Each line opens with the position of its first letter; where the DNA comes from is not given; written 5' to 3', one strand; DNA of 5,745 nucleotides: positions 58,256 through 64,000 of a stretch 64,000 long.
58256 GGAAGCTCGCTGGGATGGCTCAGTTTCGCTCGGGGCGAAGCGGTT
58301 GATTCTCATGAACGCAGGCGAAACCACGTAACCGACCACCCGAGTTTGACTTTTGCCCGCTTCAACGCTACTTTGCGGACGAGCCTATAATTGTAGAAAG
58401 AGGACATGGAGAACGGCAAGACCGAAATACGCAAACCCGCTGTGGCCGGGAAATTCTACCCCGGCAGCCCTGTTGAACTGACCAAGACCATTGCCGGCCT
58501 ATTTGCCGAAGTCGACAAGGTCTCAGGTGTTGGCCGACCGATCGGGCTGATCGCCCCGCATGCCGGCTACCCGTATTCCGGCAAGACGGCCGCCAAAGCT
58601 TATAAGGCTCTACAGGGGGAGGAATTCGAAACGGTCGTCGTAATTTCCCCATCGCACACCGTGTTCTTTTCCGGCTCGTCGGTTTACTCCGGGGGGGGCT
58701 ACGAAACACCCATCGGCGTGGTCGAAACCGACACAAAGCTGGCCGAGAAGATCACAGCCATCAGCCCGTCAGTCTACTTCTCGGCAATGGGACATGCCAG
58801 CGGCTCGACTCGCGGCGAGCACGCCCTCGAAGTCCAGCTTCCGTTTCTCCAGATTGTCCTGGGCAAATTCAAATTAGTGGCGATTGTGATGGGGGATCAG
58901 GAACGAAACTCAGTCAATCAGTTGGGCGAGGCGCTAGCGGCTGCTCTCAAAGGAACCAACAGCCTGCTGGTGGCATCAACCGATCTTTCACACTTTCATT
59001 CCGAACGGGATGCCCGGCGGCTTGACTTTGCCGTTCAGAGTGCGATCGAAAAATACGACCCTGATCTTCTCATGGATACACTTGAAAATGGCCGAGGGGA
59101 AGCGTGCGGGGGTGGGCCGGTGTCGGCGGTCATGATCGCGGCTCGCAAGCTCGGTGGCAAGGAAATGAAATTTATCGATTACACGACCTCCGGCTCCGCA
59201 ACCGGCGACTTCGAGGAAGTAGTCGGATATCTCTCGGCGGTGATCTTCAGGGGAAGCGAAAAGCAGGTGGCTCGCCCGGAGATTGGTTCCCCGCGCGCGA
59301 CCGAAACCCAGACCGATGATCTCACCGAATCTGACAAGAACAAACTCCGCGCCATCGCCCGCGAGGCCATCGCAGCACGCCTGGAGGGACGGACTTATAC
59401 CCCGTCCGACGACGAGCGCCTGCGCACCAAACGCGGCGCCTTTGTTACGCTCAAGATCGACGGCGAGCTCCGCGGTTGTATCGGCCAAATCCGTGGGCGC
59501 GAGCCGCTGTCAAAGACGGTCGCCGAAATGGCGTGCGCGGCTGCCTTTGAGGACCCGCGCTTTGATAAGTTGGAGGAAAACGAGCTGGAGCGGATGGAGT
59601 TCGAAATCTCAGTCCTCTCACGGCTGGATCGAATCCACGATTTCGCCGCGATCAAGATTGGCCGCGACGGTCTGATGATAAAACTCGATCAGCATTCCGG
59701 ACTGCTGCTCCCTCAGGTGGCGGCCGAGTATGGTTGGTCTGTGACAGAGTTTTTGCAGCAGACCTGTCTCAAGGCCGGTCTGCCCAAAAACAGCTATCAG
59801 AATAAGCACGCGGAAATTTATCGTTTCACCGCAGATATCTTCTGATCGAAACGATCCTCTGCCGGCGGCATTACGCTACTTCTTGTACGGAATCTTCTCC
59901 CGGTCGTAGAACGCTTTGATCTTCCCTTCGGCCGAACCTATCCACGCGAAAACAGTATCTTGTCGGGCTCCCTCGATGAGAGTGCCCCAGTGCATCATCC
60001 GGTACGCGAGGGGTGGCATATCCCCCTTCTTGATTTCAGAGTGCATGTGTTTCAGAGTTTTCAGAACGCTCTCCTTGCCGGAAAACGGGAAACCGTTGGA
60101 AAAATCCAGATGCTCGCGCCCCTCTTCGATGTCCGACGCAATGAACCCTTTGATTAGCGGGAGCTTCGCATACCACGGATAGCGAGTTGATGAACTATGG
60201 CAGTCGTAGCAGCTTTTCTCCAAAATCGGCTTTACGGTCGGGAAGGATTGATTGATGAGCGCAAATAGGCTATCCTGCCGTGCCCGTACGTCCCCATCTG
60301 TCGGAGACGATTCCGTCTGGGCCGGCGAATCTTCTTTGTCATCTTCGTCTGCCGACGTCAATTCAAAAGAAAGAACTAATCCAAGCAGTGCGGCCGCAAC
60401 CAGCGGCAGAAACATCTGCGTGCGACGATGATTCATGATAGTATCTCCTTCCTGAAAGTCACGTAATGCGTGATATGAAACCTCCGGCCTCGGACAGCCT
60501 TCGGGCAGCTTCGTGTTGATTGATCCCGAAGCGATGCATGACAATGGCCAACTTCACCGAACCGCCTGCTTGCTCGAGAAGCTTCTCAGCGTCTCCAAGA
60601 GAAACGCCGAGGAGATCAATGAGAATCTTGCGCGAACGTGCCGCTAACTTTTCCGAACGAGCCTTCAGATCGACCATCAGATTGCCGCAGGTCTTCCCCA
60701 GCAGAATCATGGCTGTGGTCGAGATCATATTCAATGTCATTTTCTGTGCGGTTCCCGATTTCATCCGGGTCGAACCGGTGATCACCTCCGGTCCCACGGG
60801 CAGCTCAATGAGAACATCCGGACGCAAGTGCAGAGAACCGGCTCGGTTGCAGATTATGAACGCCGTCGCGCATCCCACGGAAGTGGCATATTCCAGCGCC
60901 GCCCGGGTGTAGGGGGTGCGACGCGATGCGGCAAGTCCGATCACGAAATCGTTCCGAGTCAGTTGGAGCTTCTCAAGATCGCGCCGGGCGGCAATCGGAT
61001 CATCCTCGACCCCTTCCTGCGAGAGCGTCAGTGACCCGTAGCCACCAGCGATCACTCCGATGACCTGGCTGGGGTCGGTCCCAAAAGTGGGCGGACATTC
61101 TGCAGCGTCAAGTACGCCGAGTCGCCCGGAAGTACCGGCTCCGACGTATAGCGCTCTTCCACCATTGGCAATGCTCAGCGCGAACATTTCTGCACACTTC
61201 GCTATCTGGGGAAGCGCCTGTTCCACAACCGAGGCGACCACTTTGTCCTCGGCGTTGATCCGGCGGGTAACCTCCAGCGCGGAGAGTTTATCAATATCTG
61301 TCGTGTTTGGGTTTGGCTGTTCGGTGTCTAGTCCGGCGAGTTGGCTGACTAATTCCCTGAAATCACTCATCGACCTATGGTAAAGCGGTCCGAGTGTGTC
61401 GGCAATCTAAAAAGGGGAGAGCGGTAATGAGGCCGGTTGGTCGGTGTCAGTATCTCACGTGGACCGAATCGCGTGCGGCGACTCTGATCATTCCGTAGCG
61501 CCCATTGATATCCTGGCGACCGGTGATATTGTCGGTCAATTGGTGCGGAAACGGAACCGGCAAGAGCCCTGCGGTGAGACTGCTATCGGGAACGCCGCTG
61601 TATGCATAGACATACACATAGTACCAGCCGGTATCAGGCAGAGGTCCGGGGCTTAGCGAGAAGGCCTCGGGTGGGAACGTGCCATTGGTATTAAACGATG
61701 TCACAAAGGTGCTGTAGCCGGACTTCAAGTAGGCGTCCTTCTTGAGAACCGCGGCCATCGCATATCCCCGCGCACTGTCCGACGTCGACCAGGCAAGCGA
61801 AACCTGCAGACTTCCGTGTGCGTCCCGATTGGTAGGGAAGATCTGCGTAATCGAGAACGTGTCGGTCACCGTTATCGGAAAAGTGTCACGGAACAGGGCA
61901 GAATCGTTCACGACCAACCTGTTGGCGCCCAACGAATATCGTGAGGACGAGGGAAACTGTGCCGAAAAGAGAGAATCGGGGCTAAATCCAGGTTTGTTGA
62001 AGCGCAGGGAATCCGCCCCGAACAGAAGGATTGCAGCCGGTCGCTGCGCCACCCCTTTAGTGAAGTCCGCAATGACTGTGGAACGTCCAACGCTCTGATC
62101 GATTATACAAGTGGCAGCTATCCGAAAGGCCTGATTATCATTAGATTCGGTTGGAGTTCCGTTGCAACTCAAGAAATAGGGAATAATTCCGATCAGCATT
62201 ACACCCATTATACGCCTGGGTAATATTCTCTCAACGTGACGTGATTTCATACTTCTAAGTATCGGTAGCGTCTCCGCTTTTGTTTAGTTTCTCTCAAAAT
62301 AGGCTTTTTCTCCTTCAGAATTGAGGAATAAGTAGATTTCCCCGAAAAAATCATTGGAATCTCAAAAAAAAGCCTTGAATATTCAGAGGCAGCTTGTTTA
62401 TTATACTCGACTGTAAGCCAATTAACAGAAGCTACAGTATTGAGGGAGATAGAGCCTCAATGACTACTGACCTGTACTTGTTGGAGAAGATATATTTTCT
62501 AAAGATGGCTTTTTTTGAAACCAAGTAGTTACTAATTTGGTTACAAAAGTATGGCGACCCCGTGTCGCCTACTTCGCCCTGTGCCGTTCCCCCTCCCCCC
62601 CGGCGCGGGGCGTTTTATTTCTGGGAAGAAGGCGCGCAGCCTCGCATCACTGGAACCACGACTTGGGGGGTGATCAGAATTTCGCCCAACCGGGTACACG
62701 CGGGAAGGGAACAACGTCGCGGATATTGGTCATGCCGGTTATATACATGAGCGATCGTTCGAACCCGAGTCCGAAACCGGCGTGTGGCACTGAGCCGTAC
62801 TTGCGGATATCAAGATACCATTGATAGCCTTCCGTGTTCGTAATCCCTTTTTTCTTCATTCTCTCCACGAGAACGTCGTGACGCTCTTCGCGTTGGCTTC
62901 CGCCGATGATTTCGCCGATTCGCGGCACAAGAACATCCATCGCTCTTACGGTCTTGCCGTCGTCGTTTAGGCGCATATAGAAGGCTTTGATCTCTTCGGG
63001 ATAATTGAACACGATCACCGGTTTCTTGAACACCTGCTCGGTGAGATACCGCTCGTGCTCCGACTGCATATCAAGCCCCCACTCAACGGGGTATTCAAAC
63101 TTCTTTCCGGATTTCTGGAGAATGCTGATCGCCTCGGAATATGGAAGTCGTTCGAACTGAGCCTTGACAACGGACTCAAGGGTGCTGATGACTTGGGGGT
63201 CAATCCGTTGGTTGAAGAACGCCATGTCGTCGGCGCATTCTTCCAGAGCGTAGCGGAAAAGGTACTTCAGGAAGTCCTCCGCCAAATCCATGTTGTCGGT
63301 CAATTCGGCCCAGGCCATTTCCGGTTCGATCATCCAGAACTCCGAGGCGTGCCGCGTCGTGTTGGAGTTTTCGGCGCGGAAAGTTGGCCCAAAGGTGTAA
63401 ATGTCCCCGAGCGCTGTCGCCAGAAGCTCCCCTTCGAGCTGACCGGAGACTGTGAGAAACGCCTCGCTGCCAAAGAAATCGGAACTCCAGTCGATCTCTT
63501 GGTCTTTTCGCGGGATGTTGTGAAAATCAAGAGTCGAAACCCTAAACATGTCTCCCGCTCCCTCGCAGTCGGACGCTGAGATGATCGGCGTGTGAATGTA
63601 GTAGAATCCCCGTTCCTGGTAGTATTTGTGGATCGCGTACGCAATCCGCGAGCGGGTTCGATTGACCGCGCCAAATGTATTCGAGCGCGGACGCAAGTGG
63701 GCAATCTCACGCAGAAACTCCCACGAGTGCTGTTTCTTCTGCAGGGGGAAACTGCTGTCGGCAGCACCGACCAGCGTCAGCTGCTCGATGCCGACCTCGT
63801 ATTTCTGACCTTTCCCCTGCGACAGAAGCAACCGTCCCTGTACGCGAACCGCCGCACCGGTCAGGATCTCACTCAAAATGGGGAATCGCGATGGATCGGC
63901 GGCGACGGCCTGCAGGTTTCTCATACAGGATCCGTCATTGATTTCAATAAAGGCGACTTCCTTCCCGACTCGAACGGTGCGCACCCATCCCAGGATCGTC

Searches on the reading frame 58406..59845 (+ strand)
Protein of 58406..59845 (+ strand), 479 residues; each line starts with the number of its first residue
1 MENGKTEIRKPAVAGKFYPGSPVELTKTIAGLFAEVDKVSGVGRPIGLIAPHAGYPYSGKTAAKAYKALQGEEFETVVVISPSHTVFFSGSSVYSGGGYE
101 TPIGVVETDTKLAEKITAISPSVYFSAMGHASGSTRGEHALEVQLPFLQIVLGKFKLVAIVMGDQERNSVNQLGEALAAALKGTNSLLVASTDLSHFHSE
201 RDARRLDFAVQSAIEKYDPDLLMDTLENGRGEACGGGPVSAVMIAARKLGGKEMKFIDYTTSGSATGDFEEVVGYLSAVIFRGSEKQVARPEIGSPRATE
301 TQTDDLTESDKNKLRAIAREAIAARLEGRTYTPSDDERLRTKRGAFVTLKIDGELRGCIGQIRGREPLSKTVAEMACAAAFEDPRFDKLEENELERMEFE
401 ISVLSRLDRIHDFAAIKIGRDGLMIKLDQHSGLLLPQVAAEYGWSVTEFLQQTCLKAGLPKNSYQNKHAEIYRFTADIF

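Call 60: search_protein_families(library=pfam, proteins=[window:58406-59845:+], max_evalue=0.0001)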
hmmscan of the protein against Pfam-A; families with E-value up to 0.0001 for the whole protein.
window:58406-59845:+ (479 aa): 2 families
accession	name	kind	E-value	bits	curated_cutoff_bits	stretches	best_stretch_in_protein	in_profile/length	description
PF01875.22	Memo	-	1.2e-59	202.2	27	1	10-279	1-269/269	Memo-like protein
PF01871.22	AMMECR1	-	5.3e-54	182.6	25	1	317-479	3-168/168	AMMECR1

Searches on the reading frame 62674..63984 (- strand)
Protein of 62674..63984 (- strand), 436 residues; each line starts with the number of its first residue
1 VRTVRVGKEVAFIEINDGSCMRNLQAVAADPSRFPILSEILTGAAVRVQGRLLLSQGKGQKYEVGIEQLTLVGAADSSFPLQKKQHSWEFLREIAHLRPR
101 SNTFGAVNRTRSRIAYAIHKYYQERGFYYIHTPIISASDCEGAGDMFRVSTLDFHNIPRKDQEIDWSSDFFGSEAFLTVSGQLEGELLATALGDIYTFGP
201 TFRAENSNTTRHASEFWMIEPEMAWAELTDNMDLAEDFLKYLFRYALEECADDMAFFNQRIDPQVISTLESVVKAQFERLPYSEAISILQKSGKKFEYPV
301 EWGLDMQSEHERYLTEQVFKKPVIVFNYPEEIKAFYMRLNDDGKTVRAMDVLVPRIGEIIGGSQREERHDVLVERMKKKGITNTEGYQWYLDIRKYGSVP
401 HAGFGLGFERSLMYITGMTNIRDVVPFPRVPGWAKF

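Call 60: search_protein_families(library=pfam, proteins=[window:62674-63984:-], max_evalue=0.0001)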
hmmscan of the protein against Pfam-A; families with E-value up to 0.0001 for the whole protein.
window:62674-63984:- (436 aa): 2 families
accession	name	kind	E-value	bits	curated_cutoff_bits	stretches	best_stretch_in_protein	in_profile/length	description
PF00152.25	tRNA-synt_2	-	2.8e-65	220.9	25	1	96-430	10-307/308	tRNA synthetases class II (D, K and N)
PF01336.31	tRNA_anti-codon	-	3.4e-05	24.1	27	1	2-71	8-74/75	OB-fold nucleic acid binding domain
